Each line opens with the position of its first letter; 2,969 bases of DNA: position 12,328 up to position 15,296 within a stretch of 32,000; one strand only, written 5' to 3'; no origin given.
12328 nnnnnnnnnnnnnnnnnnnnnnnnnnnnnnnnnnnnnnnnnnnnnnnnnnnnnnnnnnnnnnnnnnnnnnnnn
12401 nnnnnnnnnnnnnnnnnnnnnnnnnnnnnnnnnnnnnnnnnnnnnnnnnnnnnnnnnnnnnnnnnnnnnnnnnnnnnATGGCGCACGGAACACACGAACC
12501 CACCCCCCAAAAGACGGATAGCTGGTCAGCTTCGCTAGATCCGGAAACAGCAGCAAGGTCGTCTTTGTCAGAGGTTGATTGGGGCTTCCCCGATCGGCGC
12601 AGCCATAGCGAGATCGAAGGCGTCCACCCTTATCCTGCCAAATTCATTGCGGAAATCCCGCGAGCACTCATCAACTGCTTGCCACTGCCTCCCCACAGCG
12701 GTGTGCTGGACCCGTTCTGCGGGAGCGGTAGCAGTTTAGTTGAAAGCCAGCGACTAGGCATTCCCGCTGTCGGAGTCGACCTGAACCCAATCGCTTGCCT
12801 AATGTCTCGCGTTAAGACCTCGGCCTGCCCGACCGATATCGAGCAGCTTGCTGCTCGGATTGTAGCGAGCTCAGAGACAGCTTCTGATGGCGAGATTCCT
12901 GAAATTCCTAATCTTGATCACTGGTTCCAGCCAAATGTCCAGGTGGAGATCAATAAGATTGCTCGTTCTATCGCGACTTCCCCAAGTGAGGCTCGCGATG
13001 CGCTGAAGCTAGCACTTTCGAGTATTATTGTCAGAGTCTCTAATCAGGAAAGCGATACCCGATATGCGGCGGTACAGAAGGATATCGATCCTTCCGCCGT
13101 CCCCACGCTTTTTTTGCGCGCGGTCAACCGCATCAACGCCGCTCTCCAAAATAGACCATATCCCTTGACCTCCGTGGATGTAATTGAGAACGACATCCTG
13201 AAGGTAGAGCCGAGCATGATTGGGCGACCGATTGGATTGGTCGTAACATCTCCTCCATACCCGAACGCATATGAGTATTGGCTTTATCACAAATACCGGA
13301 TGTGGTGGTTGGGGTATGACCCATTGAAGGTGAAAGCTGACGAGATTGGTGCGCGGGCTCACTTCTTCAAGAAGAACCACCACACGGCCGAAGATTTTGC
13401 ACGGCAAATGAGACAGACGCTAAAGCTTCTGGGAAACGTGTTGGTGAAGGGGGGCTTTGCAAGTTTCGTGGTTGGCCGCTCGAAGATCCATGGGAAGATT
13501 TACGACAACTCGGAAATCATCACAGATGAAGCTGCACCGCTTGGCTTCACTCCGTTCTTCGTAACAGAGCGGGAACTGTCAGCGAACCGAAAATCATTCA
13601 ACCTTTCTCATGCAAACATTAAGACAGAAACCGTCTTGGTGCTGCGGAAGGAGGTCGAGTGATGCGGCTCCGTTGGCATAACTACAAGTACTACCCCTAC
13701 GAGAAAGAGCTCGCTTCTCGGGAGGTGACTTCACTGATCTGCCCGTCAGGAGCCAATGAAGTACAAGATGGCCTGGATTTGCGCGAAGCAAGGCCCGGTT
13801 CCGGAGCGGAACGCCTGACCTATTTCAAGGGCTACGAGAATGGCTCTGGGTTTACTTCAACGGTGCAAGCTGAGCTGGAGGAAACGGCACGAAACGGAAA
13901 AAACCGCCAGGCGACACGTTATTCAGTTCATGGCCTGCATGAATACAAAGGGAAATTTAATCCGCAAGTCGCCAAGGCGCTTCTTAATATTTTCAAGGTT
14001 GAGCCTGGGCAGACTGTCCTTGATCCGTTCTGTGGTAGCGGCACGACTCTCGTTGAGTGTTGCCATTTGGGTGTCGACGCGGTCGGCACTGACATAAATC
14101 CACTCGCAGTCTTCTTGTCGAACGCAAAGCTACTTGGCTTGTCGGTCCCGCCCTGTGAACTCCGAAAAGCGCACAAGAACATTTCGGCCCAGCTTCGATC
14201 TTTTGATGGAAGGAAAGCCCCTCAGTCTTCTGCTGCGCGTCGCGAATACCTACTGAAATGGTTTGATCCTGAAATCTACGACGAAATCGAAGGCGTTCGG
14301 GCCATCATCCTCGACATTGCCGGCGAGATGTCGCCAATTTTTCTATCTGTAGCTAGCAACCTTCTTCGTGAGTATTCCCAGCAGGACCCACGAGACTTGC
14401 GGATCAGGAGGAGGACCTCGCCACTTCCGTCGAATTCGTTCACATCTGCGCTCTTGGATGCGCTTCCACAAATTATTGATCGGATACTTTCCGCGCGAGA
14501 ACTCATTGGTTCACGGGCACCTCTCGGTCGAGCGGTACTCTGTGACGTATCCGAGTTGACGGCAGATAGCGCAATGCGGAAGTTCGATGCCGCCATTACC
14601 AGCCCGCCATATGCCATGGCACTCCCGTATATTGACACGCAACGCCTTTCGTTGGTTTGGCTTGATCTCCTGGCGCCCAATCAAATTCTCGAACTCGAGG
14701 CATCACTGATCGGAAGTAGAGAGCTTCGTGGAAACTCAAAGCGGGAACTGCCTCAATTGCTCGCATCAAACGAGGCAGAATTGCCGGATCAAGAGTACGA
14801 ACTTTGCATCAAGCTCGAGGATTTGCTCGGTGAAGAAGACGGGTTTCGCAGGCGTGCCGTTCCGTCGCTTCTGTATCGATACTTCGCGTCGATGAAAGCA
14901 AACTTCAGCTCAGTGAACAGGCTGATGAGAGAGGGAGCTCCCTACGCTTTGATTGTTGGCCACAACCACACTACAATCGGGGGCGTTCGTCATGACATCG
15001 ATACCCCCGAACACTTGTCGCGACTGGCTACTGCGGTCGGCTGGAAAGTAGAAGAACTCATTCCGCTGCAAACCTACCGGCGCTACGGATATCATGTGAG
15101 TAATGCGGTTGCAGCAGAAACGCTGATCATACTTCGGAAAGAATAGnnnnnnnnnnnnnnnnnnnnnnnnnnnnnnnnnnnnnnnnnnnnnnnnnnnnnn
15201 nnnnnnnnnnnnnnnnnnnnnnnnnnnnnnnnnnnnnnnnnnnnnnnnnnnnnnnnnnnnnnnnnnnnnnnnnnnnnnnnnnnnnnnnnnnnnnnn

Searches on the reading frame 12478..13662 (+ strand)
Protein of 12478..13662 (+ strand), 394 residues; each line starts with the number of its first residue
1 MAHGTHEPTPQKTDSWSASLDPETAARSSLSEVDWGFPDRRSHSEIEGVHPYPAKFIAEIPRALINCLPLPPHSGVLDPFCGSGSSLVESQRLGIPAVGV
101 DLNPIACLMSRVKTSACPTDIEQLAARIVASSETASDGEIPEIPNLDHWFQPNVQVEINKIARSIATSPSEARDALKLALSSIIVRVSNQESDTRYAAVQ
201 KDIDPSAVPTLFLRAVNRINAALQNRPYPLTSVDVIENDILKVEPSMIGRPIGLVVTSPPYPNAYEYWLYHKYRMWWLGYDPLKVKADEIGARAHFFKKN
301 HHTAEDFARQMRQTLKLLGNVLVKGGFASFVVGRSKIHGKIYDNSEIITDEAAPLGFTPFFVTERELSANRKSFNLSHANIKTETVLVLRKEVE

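Call 3: search_protein_families(library=pfam, proteins=[window:12478-13662:+], max_evalue=0.1)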
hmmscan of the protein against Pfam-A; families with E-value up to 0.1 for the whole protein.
window:12478-13662:+ (394 aa): 2 families
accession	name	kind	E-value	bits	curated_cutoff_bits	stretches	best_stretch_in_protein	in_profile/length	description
PF01555.25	N6_N4_Mtase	-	3.3e-12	47.3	26.7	2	35-106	144-215/221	DNA methylase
PF01170.24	UPF0020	-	0.0012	19.1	22.3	1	52-94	8-50/197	RMKL-like, methyltransferase domain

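Call 4: search_protein_families(library=ncbifam, proteins=[window:12478-13662:+], max_evalue=0.1)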
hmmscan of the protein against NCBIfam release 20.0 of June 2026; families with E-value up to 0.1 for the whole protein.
window:12478-13662:+ (394 aa): 6 families
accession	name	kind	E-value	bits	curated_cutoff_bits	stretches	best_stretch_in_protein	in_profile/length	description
NF042963.1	DUF1156_antiphage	equivalog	2.3e-08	32.6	1000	1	76-110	187-221/960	anti-phage-associated DUF1156 domain-containing protein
TIGR01177.1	TIGR01177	hypoth_equivalog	2.5e-06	27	316.55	1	58-103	168-213/330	TIGR01177 family methyltransferase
NF040721.1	Trm14_Arch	equivalog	0.0061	15.7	280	1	49-90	168-209/370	tRNA (guanine(6)-N2)-methyltransferase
NF040850.1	Trm14_Thcoccales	equivalog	0.012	14.6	480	1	48-89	194-234/365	tRNA (guanine(6)-N2)-methyltransferase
NF010253.0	PRK13699.1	subfamily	0.041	13.6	244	0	62-102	154-193/226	DNA methyltransferase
NF045667.1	MTase_DVU1556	equivalog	0.048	13.1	155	1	62-111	12-62/213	DVU_1556 family methyltransferase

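Call 44: search_solved_structures(query=window:12478-13662:+, max_evalue=0.01)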
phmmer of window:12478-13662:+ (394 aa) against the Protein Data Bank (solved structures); distinct sequences matched with E-value up to 0.01: 6.
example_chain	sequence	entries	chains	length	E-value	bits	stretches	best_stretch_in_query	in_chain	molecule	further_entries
8urk_A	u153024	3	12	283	0.00041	22.4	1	50-116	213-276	Methyltransferase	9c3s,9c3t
6zxw_G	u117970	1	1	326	0.00061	21.8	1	53-102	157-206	tRNA (Guanine(10)-N2)-dimethyltransferase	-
2zie_A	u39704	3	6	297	0.00064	21.8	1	47-109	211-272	Putative modification methylase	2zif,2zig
6zxv_A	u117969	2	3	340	0.00066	21.7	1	53-102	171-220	tRNA (Guanine(10)-N2)-dimethyltransferase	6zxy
9c3u_A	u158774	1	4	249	0.00088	21.3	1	50-115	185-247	Methyltransferase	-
5e71_A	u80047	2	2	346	0.0073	18.3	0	53-105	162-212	N2, N2-dimethylguanosine tRNA methyltransferase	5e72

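Call 72: search_protein_families(library=padloc, proteins=[window:12478-13662:+], max_evalue=0.001)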
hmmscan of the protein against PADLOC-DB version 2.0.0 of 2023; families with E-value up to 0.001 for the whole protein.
window:12478-13662:+ (394 aa): 36 families (the best 25 are shown)
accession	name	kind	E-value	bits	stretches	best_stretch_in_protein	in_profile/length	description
PDLC03364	MTase_II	-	1.1e-127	424.2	1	27-391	13-379/380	Type II methyltransferase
PDLC03239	MTase_II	-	4.7e-24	82.9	1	50-340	69-377/442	Type II methyltransferase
PDLC03362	MTase_II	-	1e-23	81.9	1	44-284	41-294/438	Type II methyltransferase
PDLC03380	MTase_II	-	1.1e-23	82.1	2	24-126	9-108/393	Type II methyltransferase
PDLC03322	MTase_II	-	2.9e-23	80.4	1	28-263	18-273/446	Type II methyltransferase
PDLC03369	MTase_II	-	3.9e-19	66.8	2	45-115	113-183/532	Type II methyltransferase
PDLC03224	MTase_II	-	1.9e-18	64.7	1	54-285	75-330/481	Type II methyltransferase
PDLC03325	MTase_II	-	1e-16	58.7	2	35-130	57-147/426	Type II methyltransferase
PDLC03360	MTase_II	-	2.9e-14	50.9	1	33-197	23-192/441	Type II methyltransferase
PDLC03353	MTase_II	-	4.1e-14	50.7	2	35-103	176-239/260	Type II methyltransferase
PDLC03377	MTase_II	-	3e-13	47.2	1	46-282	95-348/504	Type II methyltransferase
PDLC03351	MTase_II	-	5.8e-10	36.9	1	50-120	125-194/348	Type II methyltransferase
PDLC03367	MTase_II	-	2.8e-09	33.9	1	70-121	38-90/633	Type II methyltransferase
PDLC03350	MTase_II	-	2.9e-09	34.8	1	52-104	234-285/312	Type II methyltransferase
PDLC03249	MTase_II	-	3.5e-09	34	1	45-116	103-182/541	Type II methyltransferase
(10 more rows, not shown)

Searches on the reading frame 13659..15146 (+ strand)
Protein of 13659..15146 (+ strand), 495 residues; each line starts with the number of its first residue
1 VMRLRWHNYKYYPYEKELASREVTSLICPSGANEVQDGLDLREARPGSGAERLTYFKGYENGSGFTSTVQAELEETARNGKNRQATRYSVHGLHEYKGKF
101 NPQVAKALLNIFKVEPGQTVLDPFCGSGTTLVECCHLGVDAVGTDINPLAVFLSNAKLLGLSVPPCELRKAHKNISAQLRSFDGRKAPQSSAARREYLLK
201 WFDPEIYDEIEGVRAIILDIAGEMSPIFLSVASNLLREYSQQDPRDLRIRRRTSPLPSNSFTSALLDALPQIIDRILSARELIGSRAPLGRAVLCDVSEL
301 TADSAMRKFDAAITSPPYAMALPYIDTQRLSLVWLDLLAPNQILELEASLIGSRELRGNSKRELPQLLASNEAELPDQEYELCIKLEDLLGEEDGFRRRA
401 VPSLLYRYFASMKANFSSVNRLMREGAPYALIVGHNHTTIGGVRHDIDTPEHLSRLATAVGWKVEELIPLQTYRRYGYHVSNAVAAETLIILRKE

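Call 3: search_protein_families(library=pfam, proteins=[window:13659-15146:+], max_evalue=0.1)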
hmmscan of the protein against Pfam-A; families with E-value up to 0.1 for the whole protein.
window:13659-15146:+ (495 aa): 5 families
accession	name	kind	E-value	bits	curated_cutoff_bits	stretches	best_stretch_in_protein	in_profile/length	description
PF01170.24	UPF0020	-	1e-10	42.1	22.3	1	96-144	8-56/197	RMKL-like, methyltransferase domain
PF01555.25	N6_N4_Mtase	-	1.3e-10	42.1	26.7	1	81-148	154-213/221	DNA methylase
PF02086.21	MethyltransfD12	-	0.035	14.3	22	1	108-157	12-61/253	D12 class N6 adenine-specific DNA methyltransferase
PF02384.22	N6_Mtase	-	0.065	13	20.4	0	103-134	33-64/311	N-6 DNA Methylase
PF03602.21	Cons_hypoth95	-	0.07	13.2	24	0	104-138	28-63/182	Conserved hypothetical protein 95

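Call 4: search_protein_families(library=ncbifam, proteins=[window:13659-15146:+], max_evalue=0.1)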
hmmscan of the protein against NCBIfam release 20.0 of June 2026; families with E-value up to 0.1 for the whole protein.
window:13659-15146:+ (495 aa): 11 families
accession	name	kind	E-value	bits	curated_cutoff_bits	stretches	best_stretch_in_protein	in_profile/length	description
TIGR01177.1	TIGR01177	hypoth_equivalog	1.4e-13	50.8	316.55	1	98-147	164-213/330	TIGR01177 family methyltransferase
NF042963.1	DUF1156_antiphage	equivalog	4e-08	31.9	1000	1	119-158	186-225/960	anti-phage-associated DUF1156 domain-containing protein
NF040721.1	Trm14_Arch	equivalog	1.7e-06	27.5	280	1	95-135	170-210/370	tRNA (guanine(6)-N2)-methyltransferase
NF011528.0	PRK14968.1-2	equivalog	0.00019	21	171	1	106-151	28-73/205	putative methyltransferase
NF040850.1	Trm14_Thcoccales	equivalog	0.0012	17.9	480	1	100-138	202-239/365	tRNA (guanine(6)-N2)-methyltransferase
NF045667.1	MTase_DVU1556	equivalog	0.0045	16.5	155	1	105-149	11-56/213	DVU_1556 family methyltransferase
NF008748.0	PRK11783.1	equivalog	0.0047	15.2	466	1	104-140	179-216/704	bifunctional 23S rRNA (guanine(2069)-N(7))-methyltransferase RlmK/23S rRNA (guanine(2445)-N(2))-methyltransferase RlmL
NF043040.1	corrin_prot_MT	hypoth_equivalog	0.024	14.1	180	1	114-149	38-74/216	corrinoid protein-associated methyltransferase CpaM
NF050803.1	DnaMtaseCcrMCaul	equivalog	0.029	13.3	830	1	113-148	202-237/350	adenine-specific DNA-methyltransferase CcrM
NF047738.1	antiphage_MADS2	equivalog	0.062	11.6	720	0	101-134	315-349/654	methylation-associated defense system DNA methyltransferase MAD2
NF010253.0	PRK13699.1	subfamily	0.075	12.7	244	0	106-144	154-191/226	DNA methyltransferase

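Call 45: search_solved_structures(query=window:13659-15146:+, max_evalue=0.01)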
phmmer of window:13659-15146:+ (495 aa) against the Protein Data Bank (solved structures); distinct sequences matched with E-value up to 0.01: 8.
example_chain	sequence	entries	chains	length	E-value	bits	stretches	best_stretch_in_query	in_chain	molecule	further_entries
6zxw_G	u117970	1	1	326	4e-06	29.2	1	100-146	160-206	tRNA (Guanine(10)-N2)-dimethyltransferase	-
8urk_A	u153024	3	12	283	4.2e-06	29.2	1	113-166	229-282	Methyltransferase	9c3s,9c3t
6zxv_A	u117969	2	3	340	4.2e-06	29.1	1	100-146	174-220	tRNA (Guanine(10)-N2)-dimethyltransferase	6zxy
5e71_A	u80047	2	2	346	4.4e-05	25.8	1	100-152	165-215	N2, N2-dimethylguanosine tRNA methyltransferase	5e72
9c3u_A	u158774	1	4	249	9.4e-05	24.7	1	113-150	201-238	Methyltransferase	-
3tma_A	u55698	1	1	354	0.00088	21.5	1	97-135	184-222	methyltransferase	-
2zie_A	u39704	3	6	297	0.00096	21.4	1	96-155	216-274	Putative modification methylase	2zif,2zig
8s9m_A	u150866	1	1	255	0.0098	18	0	107-148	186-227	DNA cytosine-N4 methyltransferase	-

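Call 72: search_protein_families(library=padloc, proteins=[window:13659-15146:+], max_evalue=0.001)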
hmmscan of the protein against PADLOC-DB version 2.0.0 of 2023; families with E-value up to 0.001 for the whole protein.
window:13659-15146:+ (495 aa): 42 families (the best 25 are shown)
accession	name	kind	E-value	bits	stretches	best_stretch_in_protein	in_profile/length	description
PDLC03377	MTase_II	-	4.6e-146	485.3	1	2-494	3-503/504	Type II methyltransferase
PDLC03322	MTase_II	-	2.8e-27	93.7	1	85-438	31-379/446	Type II methyltransferase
PDLC03380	MTase_II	-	1.6e-24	84.8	2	85-159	26-99/393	Type II methyltransferase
PDLC03369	MTase_II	-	1.2e-23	81.7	1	68-157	93-181/532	Type II methyltransferase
PDLC03224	MTase_II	-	1.5e-22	78.1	2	88-173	65-151/481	Type II methyltransferase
PDLC03362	MTase_II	-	1e-20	72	1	89-436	42-378/438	Type II methyltransferase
PDLC03364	MTase_II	-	7.8e-19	65.9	1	84-354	27-281/380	Type II methyltransferase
PDLC03249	MTase_II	-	6.6e-18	62.8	1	86-187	100-207/541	Type II methyltransferase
PDLC03239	MTase_II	-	6.4e-17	59.4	1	87-241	62-217/442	Type II methyltransferase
PDLC03325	MTase_II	-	1.6e-14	51.5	1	86-221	60-183/426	Type II methyltransferase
PDLC03389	MTase_II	-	1.7e-12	44.8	1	85-158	51-122/445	Type II methyltransferase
PDLC03353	MTase_II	-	3e-12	44.6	1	95-154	188-246/260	Type II methyltransferase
PDLC04134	mad2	-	3.5e-12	43.9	1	102-237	277-387/492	mads_2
PDLC03351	MTase_II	-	3.5e-11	40.9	1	90-152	121-182/348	Type II methyltransferase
PDLC03306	MTase_II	-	3.2e-09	34.3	1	85-172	25-109/422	Type II methyltransferase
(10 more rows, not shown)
